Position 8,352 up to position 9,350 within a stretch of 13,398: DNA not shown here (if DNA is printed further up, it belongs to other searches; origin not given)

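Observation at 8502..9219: Eukaryote-like JAMM/MPN+ isopeptidase gene with its own consensus promoter, directly downstream of recF and with no E1/E2/Ubl partner in view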

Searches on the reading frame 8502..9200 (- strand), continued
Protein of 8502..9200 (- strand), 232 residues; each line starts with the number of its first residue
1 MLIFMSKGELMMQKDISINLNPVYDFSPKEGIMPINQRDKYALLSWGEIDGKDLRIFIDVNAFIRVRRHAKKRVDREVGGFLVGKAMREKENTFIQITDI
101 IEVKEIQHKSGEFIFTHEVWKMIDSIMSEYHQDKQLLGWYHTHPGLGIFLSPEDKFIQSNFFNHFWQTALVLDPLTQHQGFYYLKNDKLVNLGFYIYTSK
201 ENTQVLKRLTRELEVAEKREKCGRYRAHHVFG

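Call 49: find_encoding_contigs(protein=P0065, flank=10000, max_places=4)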
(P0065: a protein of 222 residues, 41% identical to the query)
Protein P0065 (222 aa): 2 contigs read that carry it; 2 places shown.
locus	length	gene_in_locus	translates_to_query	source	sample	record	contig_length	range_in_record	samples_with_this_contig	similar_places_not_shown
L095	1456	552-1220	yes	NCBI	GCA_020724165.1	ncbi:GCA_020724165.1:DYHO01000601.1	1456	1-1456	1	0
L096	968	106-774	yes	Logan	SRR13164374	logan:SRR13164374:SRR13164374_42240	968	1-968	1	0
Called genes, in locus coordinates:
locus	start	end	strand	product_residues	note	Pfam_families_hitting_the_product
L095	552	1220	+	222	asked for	PF01398:JAB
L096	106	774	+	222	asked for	PF01398:JAB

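Call 51: search_protein_families(library=pfam, proteins=[L093:489-1292:+, L093:2172-4334:+, L094:47-703:+, L094:1419-3071:+, L001:6836-7792:+, L093:3-320:+], max_evalue=0.01)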
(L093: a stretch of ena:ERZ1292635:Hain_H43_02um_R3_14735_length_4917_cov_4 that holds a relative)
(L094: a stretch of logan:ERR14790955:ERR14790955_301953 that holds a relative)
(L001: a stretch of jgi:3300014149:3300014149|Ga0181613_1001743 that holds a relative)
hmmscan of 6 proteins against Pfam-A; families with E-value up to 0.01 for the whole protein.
L093:489-1292:+ (267 aa): 2 families
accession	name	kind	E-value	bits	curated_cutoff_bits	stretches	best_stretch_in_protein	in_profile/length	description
PF01398.27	JAB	-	2.5e-10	40.6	22.5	1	55-156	11-111/117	JAB1/Mov34/MPN/PAD-1 ubiquitin protease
PF14464.11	Prok-JAB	-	1.9e-05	24.9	25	1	55-150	3-87/114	Prokaryotic homologs of the JAB domain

L093:2172-4334:+ (720 aa): 11 families
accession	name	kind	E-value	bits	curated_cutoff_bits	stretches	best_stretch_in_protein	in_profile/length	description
PF13424.12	TPR_12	-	6.5e-06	26.7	30.1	1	600-669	5-76/77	Tetratricopeptide repeat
PF17874.7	TPR_MalT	-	7.3e-06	25.9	45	1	603-708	85-191/336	MalT-like TPR region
PF13191.12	AAA_16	-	1.3e-05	26.2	32.6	1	215-272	2-63/167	AAA ATPase domain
PF00931.28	NB-ARC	-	1.7e-05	24.6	23.5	1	235-415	21-206/248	NB-ARC domain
PF25201.1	nSTAND6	-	2.7e-05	24.7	27.7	1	217-308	3-95/148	Novel STAND NTPase 6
PF01637.24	ATPase_2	-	3.2e-05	24.3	33.2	1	215-407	1-222/225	ATPase domain predominantly from Archaea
PF07719.23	TPR_2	-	0.0002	21.7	27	0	600-629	3-32/34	Tetratricopeptide repeat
PF20720.3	nSTAND3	-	0.0004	20.6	27.2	1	224-310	9-98/155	Novel STAND NTPase 3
PF07728.20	AAA_5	-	0.00068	20.1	22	1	236-282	3-48/139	AAA domain (dynein-related subfamily)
PF13401.12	AAA_22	-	0.0022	18.8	27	1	232-300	5-65/130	AAA domain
PF24883.2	NPHP3_N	-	0.0051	17.4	24.8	0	229-258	16-48/164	Nephrocystin 3, N-terminal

L094:47-703:+ (218 aa): 2 families
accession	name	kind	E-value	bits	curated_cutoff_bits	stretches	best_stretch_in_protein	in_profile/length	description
PF01398.27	JAB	-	4.4e-14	52.7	22.5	1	47-154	5-111/117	JAB1/Mov34/MPN/PAD-1 ubiquitin protease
PF14464.11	Prok-JAB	-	4.3e-06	27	25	1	54-152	4-91/114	Prokaryotic homologs of the JAB domain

L094:1419-3071:+ (551 aa): 15 families
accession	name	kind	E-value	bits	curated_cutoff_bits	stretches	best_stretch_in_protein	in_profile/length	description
PF00931.28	NB-ARC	-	5.5e-12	45.9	23.5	1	225-429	7-209/248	NB-ARC domain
PF20703.3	nSTAND1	-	1.6e-07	31.7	27.1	1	215-430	15-237/379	Novel STAND NTPase 1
PF13191.12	AAA_16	-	3.2e-07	31.5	32.6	1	216-325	2-139/167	AAA ATPase domain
PF13401.12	AAA_22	-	9.9e-07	29.6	27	1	231-352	3-118/130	AAA domain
PF01637.24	ATPase_2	-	1.1e-06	29.1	33.2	1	216-419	1-222/225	ATPase domain predominantly from Archaea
PF25201.1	nSTAND6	-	3.1e-06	27.7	27.7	1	218-354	3-142/148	Novel STAND NTPase 6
PF14516.12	AAA_35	-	6.5e-05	22.3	27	1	216-333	13-126/331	AAA-like domain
PF05729.18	NACHT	-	7.3e-05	23.1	26.7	1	236-393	3-161/167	NACHT domain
PF00004.35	AAA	-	8e-05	23.5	21.2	1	236-368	1-116/131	ATPase family associated with various cellular activities (AAA)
PF20720.3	nSTAND3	-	0.00016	21.8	27.2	1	226-369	10-121/155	Novel STAND NTPase 3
PF25199.1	nSTAND_NTPase5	-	0.00067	19.9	34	1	231-284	39-88/145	Novel STAND NTPase 5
PF13173.12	AAA_14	-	0.00089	19.7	27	1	234-299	3-74/129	AAA domain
PF01695.23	IstB_IS21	-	0.003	17.5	24.1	1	221-269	81-129/238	IstB-like ATP binding protein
PF12775.13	AAA_7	-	0.0064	16.5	25.8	0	229-285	29-86/181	P-loop containing dynein motor region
PF07728.20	AAA_5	-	0.0093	16.4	22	0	236-282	2-47/139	AAA domain (dynein-related subfamily)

L001:6836-7792:+ (318 aa): 3 families
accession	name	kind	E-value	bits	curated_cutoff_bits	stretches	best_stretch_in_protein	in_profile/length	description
PF03687.19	UPF0164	-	2.2e-10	40.3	21.4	1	40-177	40-171/325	Uncharacterised protein family (UPF0164)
PF19572.5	PorV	-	2.7e-05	24.3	27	1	32-238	4-228/243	Type IX secretion system protein PorV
PF18990.6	DUF5723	-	3.2e-05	24.2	26.8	0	215-287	291-364/376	Family of unknown function (DUF5723)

L093:3-320:+ (105 aa): 1 family
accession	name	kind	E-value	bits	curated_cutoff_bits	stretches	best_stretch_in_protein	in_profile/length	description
PF00179.31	UQ_con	-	8.4e-10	38.8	27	1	2-80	49-130/140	Ubiquitin-conjugating enzyme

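Call 52: find_encoding_contigs(protein=P0012, flank=10000, max_places=3)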
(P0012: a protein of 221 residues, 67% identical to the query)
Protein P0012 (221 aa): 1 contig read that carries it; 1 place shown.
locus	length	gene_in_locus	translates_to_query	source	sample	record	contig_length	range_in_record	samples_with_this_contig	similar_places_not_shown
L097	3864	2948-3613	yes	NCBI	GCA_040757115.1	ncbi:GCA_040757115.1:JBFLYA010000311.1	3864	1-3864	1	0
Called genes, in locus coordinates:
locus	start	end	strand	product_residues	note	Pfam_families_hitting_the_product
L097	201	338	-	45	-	-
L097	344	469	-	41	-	-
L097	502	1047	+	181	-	PF01195:Pept_tRNA_hydro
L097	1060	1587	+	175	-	PF04390:LptE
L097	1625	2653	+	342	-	PF13177:DNA_pol3_delta2 (faint), PF06144:DNA_pol3_delta (weak), PF21694:DNA_pol3_delta_C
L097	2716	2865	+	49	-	-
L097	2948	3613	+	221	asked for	PF01398:JAB, PF14464:Prok-JAB (weak)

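Call 53: find_encoding_contigs(protein=P0010, flank=10000, max_places=3)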
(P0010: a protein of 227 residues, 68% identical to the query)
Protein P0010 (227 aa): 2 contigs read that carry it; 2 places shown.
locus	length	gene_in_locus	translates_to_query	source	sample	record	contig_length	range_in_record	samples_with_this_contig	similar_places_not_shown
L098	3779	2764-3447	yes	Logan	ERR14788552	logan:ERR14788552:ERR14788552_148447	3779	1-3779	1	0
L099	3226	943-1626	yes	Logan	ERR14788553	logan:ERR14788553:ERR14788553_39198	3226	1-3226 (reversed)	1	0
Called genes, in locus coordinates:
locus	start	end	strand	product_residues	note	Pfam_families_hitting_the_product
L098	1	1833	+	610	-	?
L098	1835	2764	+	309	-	PF03687:UPF0164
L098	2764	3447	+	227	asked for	PF01398:JAB, PF14464:Prok-JAB (weak)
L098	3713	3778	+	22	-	?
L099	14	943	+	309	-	PF03687:UPF0164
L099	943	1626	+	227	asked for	PF01398:JAB, PF14464:Prok-JAB (weak)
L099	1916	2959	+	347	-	PF02388:FemAB (faint), PF04339:FemAB_like, PF13480:Acetyltransf_6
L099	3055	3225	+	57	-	?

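Call 55: find_related_loci(query=A1, collection=metagenome_contigs, flank=10000)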
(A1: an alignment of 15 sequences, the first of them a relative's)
Query A1 (232 aa) in metagenome_contigs; peptide patterns used: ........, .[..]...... (x = any residue, [..] = any of these).
600 stretches matched a pattern (row limit reached: there are more); 374 encode a relative of the query (tblastn E <= 1e-3); the best 80 are kept; 80 distinct loci.
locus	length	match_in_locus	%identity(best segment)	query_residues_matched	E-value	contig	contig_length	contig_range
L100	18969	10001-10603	30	8-201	2e-29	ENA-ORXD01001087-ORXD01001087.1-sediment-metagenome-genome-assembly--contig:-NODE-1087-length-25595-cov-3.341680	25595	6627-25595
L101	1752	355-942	31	17-206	3e-28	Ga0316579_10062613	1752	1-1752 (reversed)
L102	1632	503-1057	34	17-195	3e-28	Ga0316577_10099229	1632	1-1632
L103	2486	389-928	33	6-182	2e-27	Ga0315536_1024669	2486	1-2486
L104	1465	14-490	34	54-206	6e-27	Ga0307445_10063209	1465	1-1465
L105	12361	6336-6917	29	9-195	3e-26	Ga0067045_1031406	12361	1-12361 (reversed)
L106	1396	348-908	32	15-195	2e-26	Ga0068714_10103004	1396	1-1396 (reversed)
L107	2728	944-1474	32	18-191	6e-26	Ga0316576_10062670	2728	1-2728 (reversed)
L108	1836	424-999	30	7-195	9e-26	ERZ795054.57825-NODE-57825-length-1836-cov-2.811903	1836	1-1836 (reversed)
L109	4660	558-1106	32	14-187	2e-25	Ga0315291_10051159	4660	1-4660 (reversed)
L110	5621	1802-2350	32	14-187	2e-25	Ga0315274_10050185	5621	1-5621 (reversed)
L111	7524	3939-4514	30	10-195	2e-25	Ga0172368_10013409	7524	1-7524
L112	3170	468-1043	30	10-195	2e-25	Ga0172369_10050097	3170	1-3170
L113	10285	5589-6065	32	54-206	4e-25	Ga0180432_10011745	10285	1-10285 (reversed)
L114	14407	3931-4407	32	54-206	4e-25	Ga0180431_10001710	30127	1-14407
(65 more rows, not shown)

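Call 66: search_protein_families(library=pfam, proteins=[L008:1868-3106:+, L008:1062-1445:-, L006:991-2550:-, L006:762-956:-, L098:1-1833:+, L099:1916-2959:+, L001:2430-6833:+, L003:832-2538:+], max_evalue=0.001)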
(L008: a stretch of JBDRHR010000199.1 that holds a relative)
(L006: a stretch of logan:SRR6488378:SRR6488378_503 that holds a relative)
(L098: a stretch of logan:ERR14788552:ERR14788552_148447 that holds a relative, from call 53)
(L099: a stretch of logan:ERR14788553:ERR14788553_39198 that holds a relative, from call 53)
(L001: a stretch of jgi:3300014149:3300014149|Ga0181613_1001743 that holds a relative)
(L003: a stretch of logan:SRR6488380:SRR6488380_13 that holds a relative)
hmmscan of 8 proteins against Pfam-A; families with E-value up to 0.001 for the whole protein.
L008:1868-3106:+ (412 aa): 2 families
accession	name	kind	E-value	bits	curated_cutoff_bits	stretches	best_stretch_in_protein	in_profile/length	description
PF13620.12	CarboxypepD_reg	-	3.2e-12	47.1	32.3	1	29-103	4-81/82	Carboxypeptidase regulatory-like domain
PF13715.12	CarbopepD_reg_2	-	4.3e-08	33.5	32.2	1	29-103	3-76/88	CarboxypepD_reg-like domain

L008:1062-1445:- (127 aa): 4 families
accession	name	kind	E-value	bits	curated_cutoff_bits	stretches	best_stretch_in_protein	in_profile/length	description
PF01381.28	HTH_3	-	3.3e-15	56.3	23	1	32-86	1-55/55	Helix-turn-helix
PF12844.13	HTH_19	-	1.8e-11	44.2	30.2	1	29-86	1-58/64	Helix-turn-helix domain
PF13560.12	HTH_31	-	4e-08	33.9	27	1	29-85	3-60/64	Helix-turn-helix domain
PF13443.12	HTH_26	-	0.00013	22.6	22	1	31-87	1-58/63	Cro/C1-type HTH DNA-binding domain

L006:991-2550:- (519 aa): 5 families
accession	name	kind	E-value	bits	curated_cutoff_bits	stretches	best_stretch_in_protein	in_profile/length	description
PF13620.12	CarboxypepD_reg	-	2.1e-09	38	32.3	1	75-129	2-59/82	Carboxypeptidase regulatory-like domain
PF17210.9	SdrD_B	-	1.9e-08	34.9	29.7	1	80-132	17-72/112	SdrD B-like domain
PF13715.12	CarbopepD_reg_2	-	6.8e-08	32.9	32.2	1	75-129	1-55/88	CarboxypepD_reg-like domain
PF09134.16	Invasin_D3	-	0.00022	22.1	33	0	352-405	18-65/98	Invasin, domain 3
PF17802.7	SpaA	-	0.00054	20.5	23.1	0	81-123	10-57/91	Prealbumin-like fold domain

L006:762-956:- (64 aa): 0 families

L098:1-1833:+ (610 aa): 1 family
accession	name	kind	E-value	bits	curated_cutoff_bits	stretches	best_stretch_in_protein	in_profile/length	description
PF13517.12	FG-GAP_3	-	3.6e-07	31.1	26.9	1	6-73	1-60/61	FG-GAP-like repeat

L099:1916-2959:+ (347 aa): 3 families
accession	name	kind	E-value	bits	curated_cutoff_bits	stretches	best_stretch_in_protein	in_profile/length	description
PF13480.13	Acetyltransf_6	-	8.6e-17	62.1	22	1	150-289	3-143/143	Acetyltransferase (GNAT) domain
PF04339.18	FemAB_like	-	7.4e-10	38.9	27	1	159-304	196-334/369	Peptidogalycan biosysnthesis/recognition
PF02388.22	FemAB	-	1.7e-06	27.6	24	0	224-292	307-379/406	FemAB family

L001:2430-6833:+ (1467 aa): 6 families
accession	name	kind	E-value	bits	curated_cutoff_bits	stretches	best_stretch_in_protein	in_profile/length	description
PF13517.12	FG-GAP_3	-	7e-36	123.1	26.9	3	336-410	1-61/61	FG-GAP-like repeat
PF14783.12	BBS2_Mid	-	6.4e-16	58.8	27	0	218-244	3-29/108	Ciliary BBSome complex subunit 2, middle region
PF23743.1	Beta-prop_BBS7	-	5e-12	46.2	27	0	111-185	184-252/299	BBS7 beta-propeller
PF23389.1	Beta-prop_WDR19_1st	-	0.00015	21.3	27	0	858-895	84-119/325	WDR19 first beta-propeller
PF18962.6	Por_Secre_tail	-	0.0005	20.7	27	0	1375-1458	1-69/75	Secretion system C-terminal sorting domain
PF24565.1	Ned1_M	-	0.00097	19.4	27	0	168-189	72-93/100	Nuclear elongation and deformation protein 1-like, middle domain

L003:832-2538:+ (568 aa): 5 families
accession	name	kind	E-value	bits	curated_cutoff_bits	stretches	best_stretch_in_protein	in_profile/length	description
PF00664.28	ABC_membrane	-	7.1e-52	177.2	28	1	19-288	2-273/274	ABC transporter transmembrane region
PF00005.33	ABC_tran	-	1.9e-36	126.1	25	1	350-499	1-137/137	ABC transporter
PF02463.25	SMC_N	-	9.5e-09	35.4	40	1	384-539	104-209/220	RecF/RecN/SMC N terminal domain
PF09818.15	ABC_ATPase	-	2.3e-05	24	23.2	0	446-501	134-188/283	P-loop domain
PF03193.22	RsgA_GTPase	-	0.0008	19.7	30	0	322-380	68-126/174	RsgA GTPase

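Call 75: search_protein_families(library=phrogs, proteins=[window:8505-9170:-], max_evalue=0.01)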
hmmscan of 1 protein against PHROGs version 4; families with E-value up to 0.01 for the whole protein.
window:8505-9170:- (222 aa): 1 family
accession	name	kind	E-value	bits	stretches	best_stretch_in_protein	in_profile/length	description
phrog_5556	-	tail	0.0044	17.8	0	84-144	43-100/148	tail protein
